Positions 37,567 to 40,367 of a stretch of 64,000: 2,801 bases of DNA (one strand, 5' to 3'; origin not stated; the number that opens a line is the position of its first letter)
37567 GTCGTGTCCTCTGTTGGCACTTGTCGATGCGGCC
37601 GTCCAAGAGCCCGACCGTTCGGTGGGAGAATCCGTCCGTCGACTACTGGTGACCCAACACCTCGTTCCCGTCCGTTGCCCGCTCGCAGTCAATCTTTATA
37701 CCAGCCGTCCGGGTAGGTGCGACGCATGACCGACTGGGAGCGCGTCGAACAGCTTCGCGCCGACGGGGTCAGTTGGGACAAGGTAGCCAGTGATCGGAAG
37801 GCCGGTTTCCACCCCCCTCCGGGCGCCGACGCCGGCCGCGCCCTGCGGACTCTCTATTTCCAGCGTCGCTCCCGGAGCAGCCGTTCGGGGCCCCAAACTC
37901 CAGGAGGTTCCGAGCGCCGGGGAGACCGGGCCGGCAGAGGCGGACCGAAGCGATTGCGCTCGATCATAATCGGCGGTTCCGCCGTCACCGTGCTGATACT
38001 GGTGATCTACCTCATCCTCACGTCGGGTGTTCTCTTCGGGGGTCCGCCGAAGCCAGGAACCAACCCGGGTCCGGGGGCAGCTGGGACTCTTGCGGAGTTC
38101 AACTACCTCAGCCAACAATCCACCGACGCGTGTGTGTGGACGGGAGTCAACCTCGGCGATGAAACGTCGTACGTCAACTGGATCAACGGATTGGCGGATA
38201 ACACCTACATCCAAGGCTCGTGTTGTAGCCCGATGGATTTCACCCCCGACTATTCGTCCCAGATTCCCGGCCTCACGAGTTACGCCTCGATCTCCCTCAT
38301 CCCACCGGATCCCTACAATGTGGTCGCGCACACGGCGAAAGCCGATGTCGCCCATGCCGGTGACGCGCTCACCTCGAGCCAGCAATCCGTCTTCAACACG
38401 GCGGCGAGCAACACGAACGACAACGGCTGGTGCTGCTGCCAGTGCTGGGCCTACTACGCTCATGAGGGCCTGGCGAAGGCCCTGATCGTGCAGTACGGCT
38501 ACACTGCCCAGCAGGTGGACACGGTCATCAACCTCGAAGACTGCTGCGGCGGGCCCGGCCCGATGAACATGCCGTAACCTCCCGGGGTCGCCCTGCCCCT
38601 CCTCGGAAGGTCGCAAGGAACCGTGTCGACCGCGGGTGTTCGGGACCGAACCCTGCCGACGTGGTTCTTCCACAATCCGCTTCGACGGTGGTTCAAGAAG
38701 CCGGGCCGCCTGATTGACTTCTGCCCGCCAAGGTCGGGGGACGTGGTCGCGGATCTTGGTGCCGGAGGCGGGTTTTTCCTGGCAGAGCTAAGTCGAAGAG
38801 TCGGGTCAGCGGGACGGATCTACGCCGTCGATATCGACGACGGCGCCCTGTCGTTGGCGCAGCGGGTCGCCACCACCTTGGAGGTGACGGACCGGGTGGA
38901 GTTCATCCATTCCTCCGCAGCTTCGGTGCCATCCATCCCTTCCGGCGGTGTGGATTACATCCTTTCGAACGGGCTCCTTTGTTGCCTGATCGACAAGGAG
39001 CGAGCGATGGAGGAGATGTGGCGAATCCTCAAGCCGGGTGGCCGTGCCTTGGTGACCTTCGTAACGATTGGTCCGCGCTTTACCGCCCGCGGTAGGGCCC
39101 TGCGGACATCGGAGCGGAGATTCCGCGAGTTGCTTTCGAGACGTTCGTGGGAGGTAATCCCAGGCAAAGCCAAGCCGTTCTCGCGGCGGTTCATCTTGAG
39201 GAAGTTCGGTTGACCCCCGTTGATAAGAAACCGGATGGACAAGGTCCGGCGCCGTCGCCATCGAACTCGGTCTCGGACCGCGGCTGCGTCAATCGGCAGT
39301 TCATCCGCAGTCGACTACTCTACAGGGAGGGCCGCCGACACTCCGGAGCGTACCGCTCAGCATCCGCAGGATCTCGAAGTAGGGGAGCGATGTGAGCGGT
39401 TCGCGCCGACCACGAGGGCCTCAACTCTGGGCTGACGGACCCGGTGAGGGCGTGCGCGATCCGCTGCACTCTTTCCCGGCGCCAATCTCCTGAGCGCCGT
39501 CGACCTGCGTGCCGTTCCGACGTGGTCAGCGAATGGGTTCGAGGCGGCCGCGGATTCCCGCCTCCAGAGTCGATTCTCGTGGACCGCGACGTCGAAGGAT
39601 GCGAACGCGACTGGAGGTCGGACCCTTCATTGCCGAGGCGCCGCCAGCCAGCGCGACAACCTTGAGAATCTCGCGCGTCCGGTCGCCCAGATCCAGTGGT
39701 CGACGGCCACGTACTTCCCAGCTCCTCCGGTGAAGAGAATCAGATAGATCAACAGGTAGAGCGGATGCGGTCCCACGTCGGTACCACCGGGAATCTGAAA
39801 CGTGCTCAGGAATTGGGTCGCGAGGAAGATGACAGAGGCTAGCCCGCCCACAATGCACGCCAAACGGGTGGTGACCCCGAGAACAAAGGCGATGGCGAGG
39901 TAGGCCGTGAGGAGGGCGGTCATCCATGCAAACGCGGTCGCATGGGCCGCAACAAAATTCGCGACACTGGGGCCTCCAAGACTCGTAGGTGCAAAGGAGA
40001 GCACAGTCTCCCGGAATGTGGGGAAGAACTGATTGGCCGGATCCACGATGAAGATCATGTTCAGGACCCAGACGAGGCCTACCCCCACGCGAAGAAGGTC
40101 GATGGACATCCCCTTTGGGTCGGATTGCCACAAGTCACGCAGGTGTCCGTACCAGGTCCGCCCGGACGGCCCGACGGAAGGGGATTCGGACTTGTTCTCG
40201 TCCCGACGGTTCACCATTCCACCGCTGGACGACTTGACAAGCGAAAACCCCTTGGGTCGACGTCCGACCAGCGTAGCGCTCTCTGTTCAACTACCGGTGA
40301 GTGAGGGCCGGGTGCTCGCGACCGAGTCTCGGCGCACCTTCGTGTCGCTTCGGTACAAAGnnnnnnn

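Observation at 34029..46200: Accessory island: expanded membrane-protein family paired with cupredoxins, a Cys-rich protein, a CDF exporter and a CsoR-like regulator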

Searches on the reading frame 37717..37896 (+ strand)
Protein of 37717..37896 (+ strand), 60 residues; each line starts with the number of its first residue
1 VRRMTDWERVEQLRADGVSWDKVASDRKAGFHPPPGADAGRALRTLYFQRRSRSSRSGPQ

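Call 66: search_protein_families(library=pfam, max_evalue=10, proteins=[window:37717-37896:+])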
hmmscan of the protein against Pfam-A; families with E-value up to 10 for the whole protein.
seq(60 aa): 0 families

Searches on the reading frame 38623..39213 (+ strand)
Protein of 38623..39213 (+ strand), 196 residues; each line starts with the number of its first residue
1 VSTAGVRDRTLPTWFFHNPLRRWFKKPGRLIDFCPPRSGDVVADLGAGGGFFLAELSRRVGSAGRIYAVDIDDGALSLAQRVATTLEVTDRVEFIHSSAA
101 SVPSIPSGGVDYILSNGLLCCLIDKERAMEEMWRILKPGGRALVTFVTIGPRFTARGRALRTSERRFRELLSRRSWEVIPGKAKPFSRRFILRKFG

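Call 3: search_protein_families(library=pfam, max_evalue=0.1, proteins=[window:38623-39213:+])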
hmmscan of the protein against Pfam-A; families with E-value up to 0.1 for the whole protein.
window:38623-39213:+ (196 aa): 17 families
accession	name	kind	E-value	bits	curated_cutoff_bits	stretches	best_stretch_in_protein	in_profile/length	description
PF13847.12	Methyltransf_31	-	1.4e-18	67.4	27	1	37-145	2-110/145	Methyltransferase domain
PF08241.18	Methyltransf_11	-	1.6e-17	64.3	21.2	1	44-143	2-94/95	Methyltransferase domain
PF13649.12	Methyltransf_25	-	1.9e-16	60.9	27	1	42-140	1-97/97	Methyltransferase domain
PF01209.24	Ubie_methyltran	-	6.1e-13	49.1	20.1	1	30-144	39-151/233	ubiE/COQ5 methyltransferase family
PF08242.18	Methyltransf_12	-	7.5e-12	46.3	30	1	44-141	2-97/98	Methyltransferase domain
PF13489.12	Methyltransf_23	-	4.2e-10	40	27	1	25-158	7-130/164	Methyltransferase domain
PF05175.20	MTS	-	1.5e-05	25.2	23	1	37-116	30-105/170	Methyltransferase small domain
PF06325.19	PrmA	-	2.2e-05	24.6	22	1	38-143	161-257/296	Ribosomal protein L11 methyltransferase (PrmA)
PF01728.25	FtsJ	-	7.8e-05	23.1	24.1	1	38-117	21-99/181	FtsJ-like methyltransferase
PF13578.12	Methyltransf_24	-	0.00051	21.3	26.3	1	50-140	8-98/105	Methyltransferase domain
PF01170.24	UPF0020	-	0.0031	17.7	22.3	1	62-134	75-146/197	RMKL-like, methyltransferase domain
PF02475.24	TRM5-TYW2_MTfase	-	0.0039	17.6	28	1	38-102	36-99/164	TRM5/TYW2 methyltransferase domain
PF13679.12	Methyltransf_32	-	0.0055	17.1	27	1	40-102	27-92/143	Methyltransferase domain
PF12847.13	Methyltransf_18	-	0.0057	17.1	27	1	38-117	14-90/151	Methyltransferase domain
PF20922.3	Anamorsin_N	-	0.013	15.6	27.1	1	81-148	23-91/163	Anamorsin, N-terminal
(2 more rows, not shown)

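Call 83: search_protein_families(library=ncbifam, max_evalue=0.001, proteins=[window:38623-39213:+])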
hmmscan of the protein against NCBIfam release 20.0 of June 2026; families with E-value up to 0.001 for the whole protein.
window:38623-39213:+ (196 aa): 29 families (the best 25 are shown)
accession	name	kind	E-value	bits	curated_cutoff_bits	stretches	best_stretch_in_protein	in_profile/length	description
NF008823.0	PRK11873.1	subfamily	1.2e-20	74.1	263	1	37-145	76-182/272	arsenite methyltransferase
NF041537.1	ArsM_AhpD_UU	exception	3.8e-16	58.8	510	1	38-145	76-181/345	arsenite methyltransferase/AhpD domain selenoprotein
NF047649.1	MTase_UXPK_star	exception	9.5e-16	57.6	460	1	36-145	75-182/283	methyltransferase/UXPK-star double selenoprotein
NF001240.0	PRK00216.1-1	equivalog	1.8e-14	53.4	378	1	31-144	56-168/251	bifunctional demethylmenaquinone methyltransferase/2-methoxy-6-polyprenyl-1,4-benzoquinol methylase UbiE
NF041536.1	ArsM_DUF2284_UU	exception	4.9e-13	48.2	575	1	38-145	76-181/459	arsenite methyltransferase/DUF2284 domain selenoprotein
NF045667.1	MTase_DVU1556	equivalog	3.5e-12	46.2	155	1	29-175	13-150/213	DVU_1556 family methyltransferase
NF040538.1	methyl_ArsM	equivalog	1.6e-11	44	500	2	93-142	155-206/356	arsinothricin biosynthesis methyltransferase ArsM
NF052510.1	methyltran_MpqE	exception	2.7e-11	43.3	335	1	31-143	39-150/234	methyl-plastoquinone biosynthesis methyltransferase MpqE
NF001244.0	PRK00216.1-5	equivalog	4.9e-11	42.4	216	1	33-144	43-153/236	bifunctional demethylmenaquinone methyltransferase/2-methoxy-6-polyprenyl-1,4-benzoquinol methylase UbiE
NF043040.1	corrin_prot_MT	hypoth_equivalog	1.4e-10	40.9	180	1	38-145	41-148/216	corrinoid protein-associated methyltransferase CpaM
NF001242.0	PRK00216.1-3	equivalog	5.8e-10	39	351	1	30-144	60-175/258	bifunctional demethylmenaquinone methyltransferase/2-methoxy-6-polyprenyl-1,4-benzoquinol methylase UbiE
NF001556.0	PRK00377.1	equivalog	1.8e-09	37.7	238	1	37-146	39-145/198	cobalt-precorrin-6Y C(15)-methyltransferase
TIGR01934.1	MenG_MenH_UbiE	subfamily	2.7e-09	36.6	158.35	1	34-144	35-141/223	ubiquinone/menaquinone biosynthesis methyltransferase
TIGR02469.1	CbiT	equivalog_domain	8.2e-09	35.8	78.3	1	36-148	17-124/124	precorrin-6Y C5,15-methyltransferase (decarboxylating) subunit CbiT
TIGR02072.1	BioC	equivalog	8.3e-09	35.6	184.95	1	41-145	37-133/244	malonyl-ACP O-methyltransferase BioC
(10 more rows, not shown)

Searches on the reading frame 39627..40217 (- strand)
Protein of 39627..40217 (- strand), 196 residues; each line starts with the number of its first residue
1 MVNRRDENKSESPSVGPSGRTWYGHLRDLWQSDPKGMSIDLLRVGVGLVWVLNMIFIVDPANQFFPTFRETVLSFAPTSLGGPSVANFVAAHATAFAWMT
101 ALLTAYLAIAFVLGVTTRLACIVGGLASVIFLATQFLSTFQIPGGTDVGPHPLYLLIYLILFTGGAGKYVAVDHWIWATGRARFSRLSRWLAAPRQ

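Call 3: search_protein_families(library=pfam, max_evalue=0.1, proteins=[window:39627-40217:-])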
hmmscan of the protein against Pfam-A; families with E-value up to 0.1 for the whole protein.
window:39627-40217:- (196 aa): 1 family
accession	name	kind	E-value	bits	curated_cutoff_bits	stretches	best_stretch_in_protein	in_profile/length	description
PF07681.17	DoxX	-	0.098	13.7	23.6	0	51-125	8-73/85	DoxX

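Call 16: search_protein_families(library=ncbifam, max_evalue=0.1, proteins=[window:39627-40217:-])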
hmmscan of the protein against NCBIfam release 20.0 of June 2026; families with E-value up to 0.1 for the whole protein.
window:39627-40217:- (196 aa): 1 family
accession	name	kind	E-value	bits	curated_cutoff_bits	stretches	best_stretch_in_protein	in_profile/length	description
NF050144.1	matur_HvfX_fam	equivalog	0.00066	19.9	80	1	153-176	141-164/165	HvfX family Cu-binding RiPP maturation protein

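Call 67: search_protein_representatives(protein=window:39627-40217:-)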
Query: 196 residues. Proteins with E-value up to 0.001 (for the whole library): 71; up to 1e-10: 59; up to 1e-30: 39. The best 71 are listed.
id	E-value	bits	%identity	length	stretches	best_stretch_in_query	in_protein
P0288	4.2e-83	294.0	72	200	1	19-196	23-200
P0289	5.5e-82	290.4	69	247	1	12-195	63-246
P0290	1.8e-67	243.0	63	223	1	25-195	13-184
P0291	1.9e-66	239.6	60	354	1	17-194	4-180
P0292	4.5e-64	231.9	62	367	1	29-195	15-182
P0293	2.1e-61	223.2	73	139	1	1-139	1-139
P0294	2.2e-54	200.3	58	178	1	32-194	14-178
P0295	3.9e-53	196.2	54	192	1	32-195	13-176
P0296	5.5e-53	195.7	56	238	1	23-183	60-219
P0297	2.4e-51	190.4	53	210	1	32-194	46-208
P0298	1.0e-49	185.0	53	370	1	36-195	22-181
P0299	5.3e-48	179.4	55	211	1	39-195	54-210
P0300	5.5e-46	172.9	53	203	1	38-194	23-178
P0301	9.5e-46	172.1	55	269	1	35-177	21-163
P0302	1.5e-45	171.4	54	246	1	37-193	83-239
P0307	1.0e-42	162.2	47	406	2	37-177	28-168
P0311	6.4e-39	149.8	49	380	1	35-180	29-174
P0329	5.5e-29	117.4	44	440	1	23-168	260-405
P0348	1.7e-06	43.9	35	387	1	45-194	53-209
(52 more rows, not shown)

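Call 69: search_protein_families(library=pfam, max_evalue=0.05, proteins=[P0311, P0307, P0329, P0291, P0292, P0298, P0348])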
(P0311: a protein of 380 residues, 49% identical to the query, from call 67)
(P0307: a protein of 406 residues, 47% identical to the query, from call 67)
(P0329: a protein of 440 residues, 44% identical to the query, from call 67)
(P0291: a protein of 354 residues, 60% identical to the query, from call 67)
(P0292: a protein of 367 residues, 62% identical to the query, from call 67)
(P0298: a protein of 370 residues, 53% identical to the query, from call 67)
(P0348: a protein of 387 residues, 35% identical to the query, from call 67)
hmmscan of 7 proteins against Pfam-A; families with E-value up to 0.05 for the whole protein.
P0311 (380 aa): 0 families

P0307 (406 aa): 1 family
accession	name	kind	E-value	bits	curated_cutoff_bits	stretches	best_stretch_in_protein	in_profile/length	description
PF04173.18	DoxD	-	0.0027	18.1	22.7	1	89-175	66-153/167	TQO small subunit DoxD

P0329 (440 aa): 4 families
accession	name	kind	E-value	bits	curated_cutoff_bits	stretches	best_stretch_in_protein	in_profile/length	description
PF07732.21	Cu-oxidase_3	-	9.3e-13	48.7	21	2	15-121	15-115/119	Multicopper oxidase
PF06525.17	SoxE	-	4e-07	30.1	21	1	218-244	114-140/149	Sulfocyanin (SoxE) domain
PF07731.20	Cu-oxidase_2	-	0.039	14.1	20.4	0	205-243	96-134/137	Multicopper oxidase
PF13473.12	Cupredoxin_1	-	0.043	14.3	27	0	205-235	71-100/104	Cupredoxin-like domain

P0291 (354 aa): 0 families

P0292 (367 aa): 0 families

P0298 (370 aa): 1 family
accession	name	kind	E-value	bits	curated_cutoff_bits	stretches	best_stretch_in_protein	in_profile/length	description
PF07681.17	DoxX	-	0.0042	18.1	23.6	1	37-119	8-81/85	DoxX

P0348 (387 aa): 1 family
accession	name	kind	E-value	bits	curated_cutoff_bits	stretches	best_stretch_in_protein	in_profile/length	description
PF07681.17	DoxX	-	0.017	16.2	23.6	1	98-153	28-83/85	DoxX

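Call 84: find_encoding_contigs(protein=P0329, flank=5000, max_places=2)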
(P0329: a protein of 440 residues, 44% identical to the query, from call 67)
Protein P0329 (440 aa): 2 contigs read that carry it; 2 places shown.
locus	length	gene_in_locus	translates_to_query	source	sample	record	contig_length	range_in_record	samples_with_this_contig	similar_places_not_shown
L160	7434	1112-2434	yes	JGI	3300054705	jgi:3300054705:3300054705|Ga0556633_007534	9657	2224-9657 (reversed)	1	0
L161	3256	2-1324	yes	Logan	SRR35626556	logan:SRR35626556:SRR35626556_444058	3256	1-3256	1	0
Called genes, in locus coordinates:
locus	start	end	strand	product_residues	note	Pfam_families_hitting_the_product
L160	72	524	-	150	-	PF13358:DDE_3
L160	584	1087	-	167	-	PF13384:HTH_23, PF13518:HTH_28, PF13551:HTH_29, PF13565:HTH_32, PF13592:HTH_33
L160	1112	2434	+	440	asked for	PF06525:SoxE (faint), PF07732:Cu-oxidase_3 (weak)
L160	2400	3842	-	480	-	PF01636:APH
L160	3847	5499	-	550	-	PF00128:Alpha-amylase, PF16657:Malt_amylase_C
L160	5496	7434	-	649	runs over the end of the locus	PF11896:GlgE_dom_N_S, PF21702:GLGE_C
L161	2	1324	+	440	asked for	PF06525:SoxE (faint), PF07732:Cu-oxidase_3 (weak)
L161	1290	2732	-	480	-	PF01636:APH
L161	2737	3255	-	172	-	?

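Call 85: find_encoding_contigs(protein=P0311, flank=5000, max_places=2)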
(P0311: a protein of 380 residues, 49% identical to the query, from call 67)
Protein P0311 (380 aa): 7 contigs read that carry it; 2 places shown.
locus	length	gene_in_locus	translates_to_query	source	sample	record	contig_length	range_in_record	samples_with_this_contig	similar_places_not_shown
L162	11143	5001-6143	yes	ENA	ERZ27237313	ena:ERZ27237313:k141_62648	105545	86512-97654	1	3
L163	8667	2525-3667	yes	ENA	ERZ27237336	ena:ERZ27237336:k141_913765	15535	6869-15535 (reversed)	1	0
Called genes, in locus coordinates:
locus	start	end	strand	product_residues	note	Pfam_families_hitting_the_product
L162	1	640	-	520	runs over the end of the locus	PF07690:MFS_1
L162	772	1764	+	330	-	PF13404:HTH_AsnC-type (faint), PF13412:HTH_24 (faint)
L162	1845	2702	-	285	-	PF00665:rve (weak)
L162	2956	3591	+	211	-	PF03876:SHS2_Rpb7-N, PF00575:S1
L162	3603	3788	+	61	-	PF06093:Spt4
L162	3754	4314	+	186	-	PF04019:DUF359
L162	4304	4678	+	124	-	PF01282:Ribosomal_S24e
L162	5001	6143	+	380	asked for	-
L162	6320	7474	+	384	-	PF04014:MazE_antitoxin (weak)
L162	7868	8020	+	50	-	-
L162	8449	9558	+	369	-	-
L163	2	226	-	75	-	?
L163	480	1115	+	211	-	PF03876:SHS2_Rpb7-N, PF00575:S1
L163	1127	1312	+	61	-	PF06093:Spt4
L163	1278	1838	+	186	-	PF04019:DUF359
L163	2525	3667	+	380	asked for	-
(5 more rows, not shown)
